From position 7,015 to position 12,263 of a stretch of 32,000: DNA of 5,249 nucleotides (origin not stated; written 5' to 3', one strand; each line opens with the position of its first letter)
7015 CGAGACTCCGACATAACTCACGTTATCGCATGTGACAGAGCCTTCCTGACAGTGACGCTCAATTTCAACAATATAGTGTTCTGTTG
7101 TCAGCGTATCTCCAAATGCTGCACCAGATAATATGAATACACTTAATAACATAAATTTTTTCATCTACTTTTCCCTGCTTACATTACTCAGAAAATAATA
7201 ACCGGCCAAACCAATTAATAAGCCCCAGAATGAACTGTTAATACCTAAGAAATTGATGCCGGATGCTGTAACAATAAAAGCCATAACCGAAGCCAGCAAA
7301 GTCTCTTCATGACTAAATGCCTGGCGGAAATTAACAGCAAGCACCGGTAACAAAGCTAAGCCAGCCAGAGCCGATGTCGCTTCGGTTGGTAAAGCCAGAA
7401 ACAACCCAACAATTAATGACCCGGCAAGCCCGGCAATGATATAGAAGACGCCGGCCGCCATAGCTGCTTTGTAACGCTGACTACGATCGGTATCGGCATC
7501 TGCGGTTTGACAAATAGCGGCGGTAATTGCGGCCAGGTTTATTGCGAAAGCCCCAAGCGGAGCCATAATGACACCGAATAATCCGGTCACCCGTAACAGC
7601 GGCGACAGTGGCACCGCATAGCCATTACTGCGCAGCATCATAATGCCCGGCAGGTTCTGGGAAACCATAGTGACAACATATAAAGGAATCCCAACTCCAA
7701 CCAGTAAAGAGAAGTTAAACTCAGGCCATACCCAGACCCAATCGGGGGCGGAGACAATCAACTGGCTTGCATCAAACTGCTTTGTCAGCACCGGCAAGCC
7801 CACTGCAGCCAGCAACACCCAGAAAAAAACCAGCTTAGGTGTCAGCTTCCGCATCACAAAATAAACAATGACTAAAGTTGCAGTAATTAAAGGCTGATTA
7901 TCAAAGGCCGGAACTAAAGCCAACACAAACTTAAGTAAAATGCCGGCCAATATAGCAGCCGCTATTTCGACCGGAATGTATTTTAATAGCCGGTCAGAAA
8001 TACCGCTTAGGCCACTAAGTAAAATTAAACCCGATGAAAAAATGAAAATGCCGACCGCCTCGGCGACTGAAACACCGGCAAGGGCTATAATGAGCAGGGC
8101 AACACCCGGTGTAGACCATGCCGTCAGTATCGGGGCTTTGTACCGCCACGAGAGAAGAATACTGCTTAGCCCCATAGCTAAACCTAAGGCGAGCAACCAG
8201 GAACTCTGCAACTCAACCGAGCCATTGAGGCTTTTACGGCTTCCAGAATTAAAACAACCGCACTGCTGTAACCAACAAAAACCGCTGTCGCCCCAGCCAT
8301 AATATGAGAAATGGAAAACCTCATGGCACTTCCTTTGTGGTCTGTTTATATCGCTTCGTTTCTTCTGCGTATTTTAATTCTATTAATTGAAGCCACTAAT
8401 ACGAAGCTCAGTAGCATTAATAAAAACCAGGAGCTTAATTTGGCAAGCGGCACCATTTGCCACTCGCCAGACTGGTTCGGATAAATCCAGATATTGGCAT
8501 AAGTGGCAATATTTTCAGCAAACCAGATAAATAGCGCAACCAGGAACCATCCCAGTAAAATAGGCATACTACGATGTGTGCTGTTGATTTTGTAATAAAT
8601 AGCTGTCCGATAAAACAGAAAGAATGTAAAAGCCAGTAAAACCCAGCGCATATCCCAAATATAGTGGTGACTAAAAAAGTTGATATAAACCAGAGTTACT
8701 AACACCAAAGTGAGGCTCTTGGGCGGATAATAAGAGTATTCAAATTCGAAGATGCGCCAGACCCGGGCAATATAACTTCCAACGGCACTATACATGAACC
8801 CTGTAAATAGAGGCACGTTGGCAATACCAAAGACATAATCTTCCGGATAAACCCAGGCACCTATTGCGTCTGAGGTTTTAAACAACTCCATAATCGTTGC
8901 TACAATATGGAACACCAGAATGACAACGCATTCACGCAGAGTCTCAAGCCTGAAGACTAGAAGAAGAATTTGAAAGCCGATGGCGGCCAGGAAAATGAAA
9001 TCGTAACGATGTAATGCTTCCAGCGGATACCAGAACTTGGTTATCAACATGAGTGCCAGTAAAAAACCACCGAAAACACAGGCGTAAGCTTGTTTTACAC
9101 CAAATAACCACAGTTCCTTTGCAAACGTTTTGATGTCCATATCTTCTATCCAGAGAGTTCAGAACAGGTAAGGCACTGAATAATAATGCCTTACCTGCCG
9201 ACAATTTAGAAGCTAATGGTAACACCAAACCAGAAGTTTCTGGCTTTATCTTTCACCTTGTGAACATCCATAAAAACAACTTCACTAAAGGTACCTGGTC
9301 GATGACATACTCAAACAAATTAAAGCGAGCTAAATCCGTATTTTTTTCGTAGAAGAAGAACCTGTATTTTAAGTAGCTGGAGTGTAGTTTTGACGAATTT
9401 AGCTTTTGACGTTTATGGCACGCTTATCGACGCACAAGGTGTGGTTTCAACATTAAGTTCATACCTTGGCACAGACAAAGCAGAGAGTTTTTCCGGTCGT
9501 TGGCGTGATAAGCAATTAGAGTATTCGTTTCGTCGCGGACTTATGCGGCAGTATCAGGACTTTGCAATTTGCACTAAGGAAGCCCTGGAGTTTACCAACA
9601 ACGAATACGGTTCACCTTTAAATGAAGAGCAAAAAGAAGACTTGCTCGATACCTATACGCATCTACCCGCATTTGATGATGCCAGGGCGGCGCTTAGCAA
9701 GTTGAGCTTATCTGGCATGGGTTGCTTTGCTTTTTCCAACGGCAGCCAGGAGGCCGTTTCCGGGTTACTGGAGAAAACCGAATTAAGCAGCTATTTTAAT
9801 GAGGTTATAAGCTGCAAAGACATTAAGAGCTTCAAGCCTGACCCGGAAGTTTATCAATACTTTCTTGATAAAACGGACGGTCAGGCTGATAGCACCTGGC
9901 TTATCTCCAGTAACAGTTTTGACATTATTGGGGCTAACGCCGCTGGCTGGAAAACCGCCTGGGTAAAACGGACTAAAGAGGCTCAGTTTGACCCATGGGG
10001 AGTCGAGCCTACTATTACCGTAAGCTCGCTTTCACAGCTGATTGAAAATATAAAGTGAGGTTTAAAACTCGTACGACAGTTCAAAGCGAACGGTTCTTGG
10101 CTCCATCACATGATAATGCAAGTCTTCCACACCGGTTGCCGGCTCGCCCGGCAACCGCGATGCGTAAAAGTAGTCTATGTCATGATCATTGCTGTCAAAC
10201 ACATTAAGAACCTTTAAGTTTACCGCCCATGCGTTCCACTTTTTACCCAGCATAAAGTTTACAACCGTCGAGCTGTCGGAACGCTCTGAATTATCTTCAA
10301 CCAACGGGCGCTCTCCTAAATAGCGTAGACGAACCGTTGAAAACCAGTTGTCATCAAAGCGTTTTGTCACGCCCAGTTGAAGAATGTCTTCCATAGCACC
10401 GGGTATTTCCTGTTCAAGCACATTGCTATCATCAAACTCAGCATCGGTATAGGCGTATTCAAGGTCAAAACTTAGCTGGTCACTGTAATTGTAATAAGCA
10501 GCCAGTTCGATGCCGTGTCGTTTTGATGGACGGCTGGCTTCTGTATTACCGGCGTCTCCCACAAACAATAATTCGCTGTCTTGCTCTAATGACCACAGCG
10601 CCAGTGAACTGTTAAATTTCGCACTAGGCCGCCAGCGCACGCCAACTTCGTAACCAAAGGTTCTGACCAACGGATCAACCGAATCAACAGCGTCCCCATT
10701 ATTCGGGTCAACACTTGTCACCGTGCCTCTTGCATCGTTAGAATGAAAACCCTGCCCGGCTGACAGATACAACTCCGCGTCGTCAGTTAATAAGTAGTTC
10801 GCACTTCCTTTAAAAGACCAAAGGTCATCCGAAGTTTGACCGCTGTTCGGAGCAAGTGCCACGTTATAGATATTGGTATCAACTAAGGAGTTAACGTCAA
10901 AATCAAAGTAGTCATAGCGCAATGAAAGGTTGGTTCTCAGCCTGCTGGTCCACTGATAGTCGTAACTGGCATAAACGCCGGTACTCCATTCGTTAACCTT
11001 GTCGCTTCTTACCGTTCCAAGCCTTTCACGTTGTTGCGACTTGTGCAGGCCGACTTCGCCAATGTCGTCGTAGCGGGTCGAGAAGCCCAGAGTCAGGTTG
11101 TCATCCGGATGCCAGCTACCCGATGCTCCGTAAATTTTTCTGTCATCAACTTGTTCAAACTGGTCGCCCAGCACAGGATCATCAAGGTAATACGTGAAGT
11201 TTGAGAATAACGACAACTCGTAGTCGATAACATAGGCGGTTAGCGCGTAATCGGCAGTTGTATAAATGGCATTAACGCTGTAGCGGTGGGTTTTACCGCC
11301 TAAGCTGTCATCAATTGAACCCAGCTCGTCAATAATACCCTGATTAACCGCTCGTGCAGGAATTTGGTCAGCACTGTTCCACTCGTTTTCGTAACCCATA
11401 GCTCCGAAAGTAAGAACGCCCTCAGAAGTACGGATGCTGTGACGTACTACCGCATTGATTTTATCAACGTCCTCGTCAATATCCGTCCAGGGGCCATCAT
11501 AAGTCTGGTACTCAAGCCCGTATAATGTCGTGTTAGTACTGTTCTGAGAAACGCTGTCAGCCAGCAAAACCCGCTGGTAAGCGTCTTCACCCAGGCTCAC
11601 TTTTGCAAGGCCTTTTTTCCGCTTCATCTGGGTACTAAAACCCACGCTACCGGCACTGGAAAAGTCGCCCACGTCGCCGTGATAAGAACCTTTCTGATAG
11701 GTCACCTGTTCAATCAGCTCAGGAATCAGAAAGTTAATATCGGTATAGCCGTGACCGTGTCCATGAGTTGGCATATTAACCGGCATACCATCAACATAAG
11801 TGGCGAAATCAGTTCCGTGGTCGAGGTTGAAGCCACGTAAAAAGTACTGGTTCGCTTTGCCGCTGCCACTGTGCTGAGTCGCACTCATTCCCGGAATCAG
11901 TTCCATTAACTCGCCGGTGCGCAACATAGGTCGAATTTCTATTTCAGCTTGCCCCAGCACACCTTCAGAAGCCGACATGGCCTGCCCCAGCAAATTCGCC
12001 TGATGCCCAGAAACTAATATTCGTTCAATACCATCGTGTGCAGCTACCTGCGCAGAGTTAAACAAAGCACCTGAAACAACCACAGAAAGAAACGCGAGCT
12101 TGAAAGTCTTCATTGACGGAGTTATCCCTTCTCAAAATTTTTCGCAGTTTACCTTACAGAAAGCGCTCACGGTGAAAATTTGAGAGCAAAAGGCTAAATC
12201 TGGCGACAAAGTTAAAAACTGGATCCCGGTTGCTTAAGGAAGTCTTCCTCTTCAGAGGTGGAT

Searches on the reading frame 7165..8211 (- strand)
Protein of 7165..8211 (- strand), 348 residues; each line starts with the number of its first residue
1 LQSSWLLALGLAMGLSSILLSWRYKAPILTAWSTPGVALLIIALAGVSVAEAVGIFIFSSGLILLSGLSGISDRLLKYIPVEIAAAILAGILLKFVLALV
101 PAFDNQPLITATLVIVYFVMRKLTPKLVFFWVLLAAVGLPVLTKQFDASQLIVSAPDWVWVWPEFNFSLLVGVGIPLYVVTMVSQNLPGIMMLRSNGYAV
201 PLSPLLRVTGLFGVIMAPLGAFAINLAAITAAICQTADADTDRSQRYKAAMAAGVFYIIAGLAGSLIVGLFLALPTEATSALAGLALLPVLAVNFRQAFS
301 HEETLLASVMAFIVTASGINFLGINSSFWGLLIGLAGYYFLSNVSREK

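Call 8: search_protein_families(library=pfam, proteins=[window:7165-8211:-], max_evalue=0.001)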
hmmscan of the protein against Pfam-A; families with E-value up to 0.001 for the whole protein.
window:7165-8211:- (348 aa): 1 family
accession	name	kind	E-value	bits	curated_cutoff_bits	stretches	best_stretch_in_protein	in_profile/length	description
PF03594.19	BenE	-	9.5e-109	364.2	27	1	2-337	40-375/378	Benzoate membrane transport protein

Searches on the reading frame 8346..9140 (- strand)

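Call 8: search_protein_families(library=pfam, proteins=[window:8346-9140:-], max_evalue=0.001)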
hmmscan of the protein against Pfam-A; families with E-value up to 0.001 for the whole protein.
window:8346-9140:- (264 aa): 1 family
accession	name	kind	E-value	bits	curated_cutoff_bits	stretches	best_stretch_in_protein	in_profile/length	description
PF05675.17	DUF817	-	3e-96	322.2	25.9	1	9-246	1-237/237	Protein of unknown function (DUF817)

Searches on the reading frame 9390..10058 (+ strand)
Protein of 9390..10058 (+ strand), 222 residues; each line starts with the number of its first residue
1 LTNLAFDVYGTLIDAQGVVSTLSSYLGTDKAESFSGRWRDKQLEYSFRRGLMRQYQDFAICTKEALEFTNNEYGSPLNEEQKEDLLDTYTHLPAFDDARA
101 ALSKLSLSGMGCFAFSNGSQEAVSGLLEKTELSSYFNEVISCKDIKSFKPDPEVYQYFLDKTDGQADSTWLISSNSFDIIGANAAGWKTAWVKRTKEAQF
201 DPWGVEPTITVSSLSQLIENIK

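Call 8: search_protein_families(library=pfam, proteins=[window:9390-10058:+], max_evalue=0.001)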
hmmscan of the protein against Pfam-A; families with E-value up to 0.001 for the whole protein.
window:9390-10058:+ (222 aa): 3 families
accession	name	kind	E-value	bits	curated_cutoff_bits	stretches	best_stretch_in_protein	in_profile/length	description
PF13419.12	HAD_2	-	1.1e-17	65.1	23.8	1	6-192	3-178/178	Haloacid dehalogenase-like hydrolase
PF00702.32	Hydrolase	-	2.5e-15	57.8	26.4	1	4-186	4-191/191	haloacid dehalogenase-like hydrolase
PF13242.12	Hydrolase_like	-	2.2e-06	27.9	22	1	149-216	4-74/75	HAD-hyrolase-like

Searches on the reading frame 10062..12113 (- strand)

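Call 8: search_protein_families(library=pfam, proteins=[window:10062-12113:-], max_evalue=0.001)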
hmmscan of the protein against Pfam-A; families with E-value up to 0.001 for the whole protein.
window:10062-12113:- (683 aa): 2 families
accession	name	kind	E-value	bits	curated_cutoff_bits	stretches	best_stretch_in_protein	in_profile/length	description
PF00593.30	TonB_dep_Rec_b-barrel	-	2.1e-26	94.2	27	1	240-638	66-436/436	TonB dependent receptor-like, beta-barrel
PF07715.20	Plug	-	6e-14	52.9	23.9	1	47-155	6-106/107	TonB-dependent Receptor Plug Domain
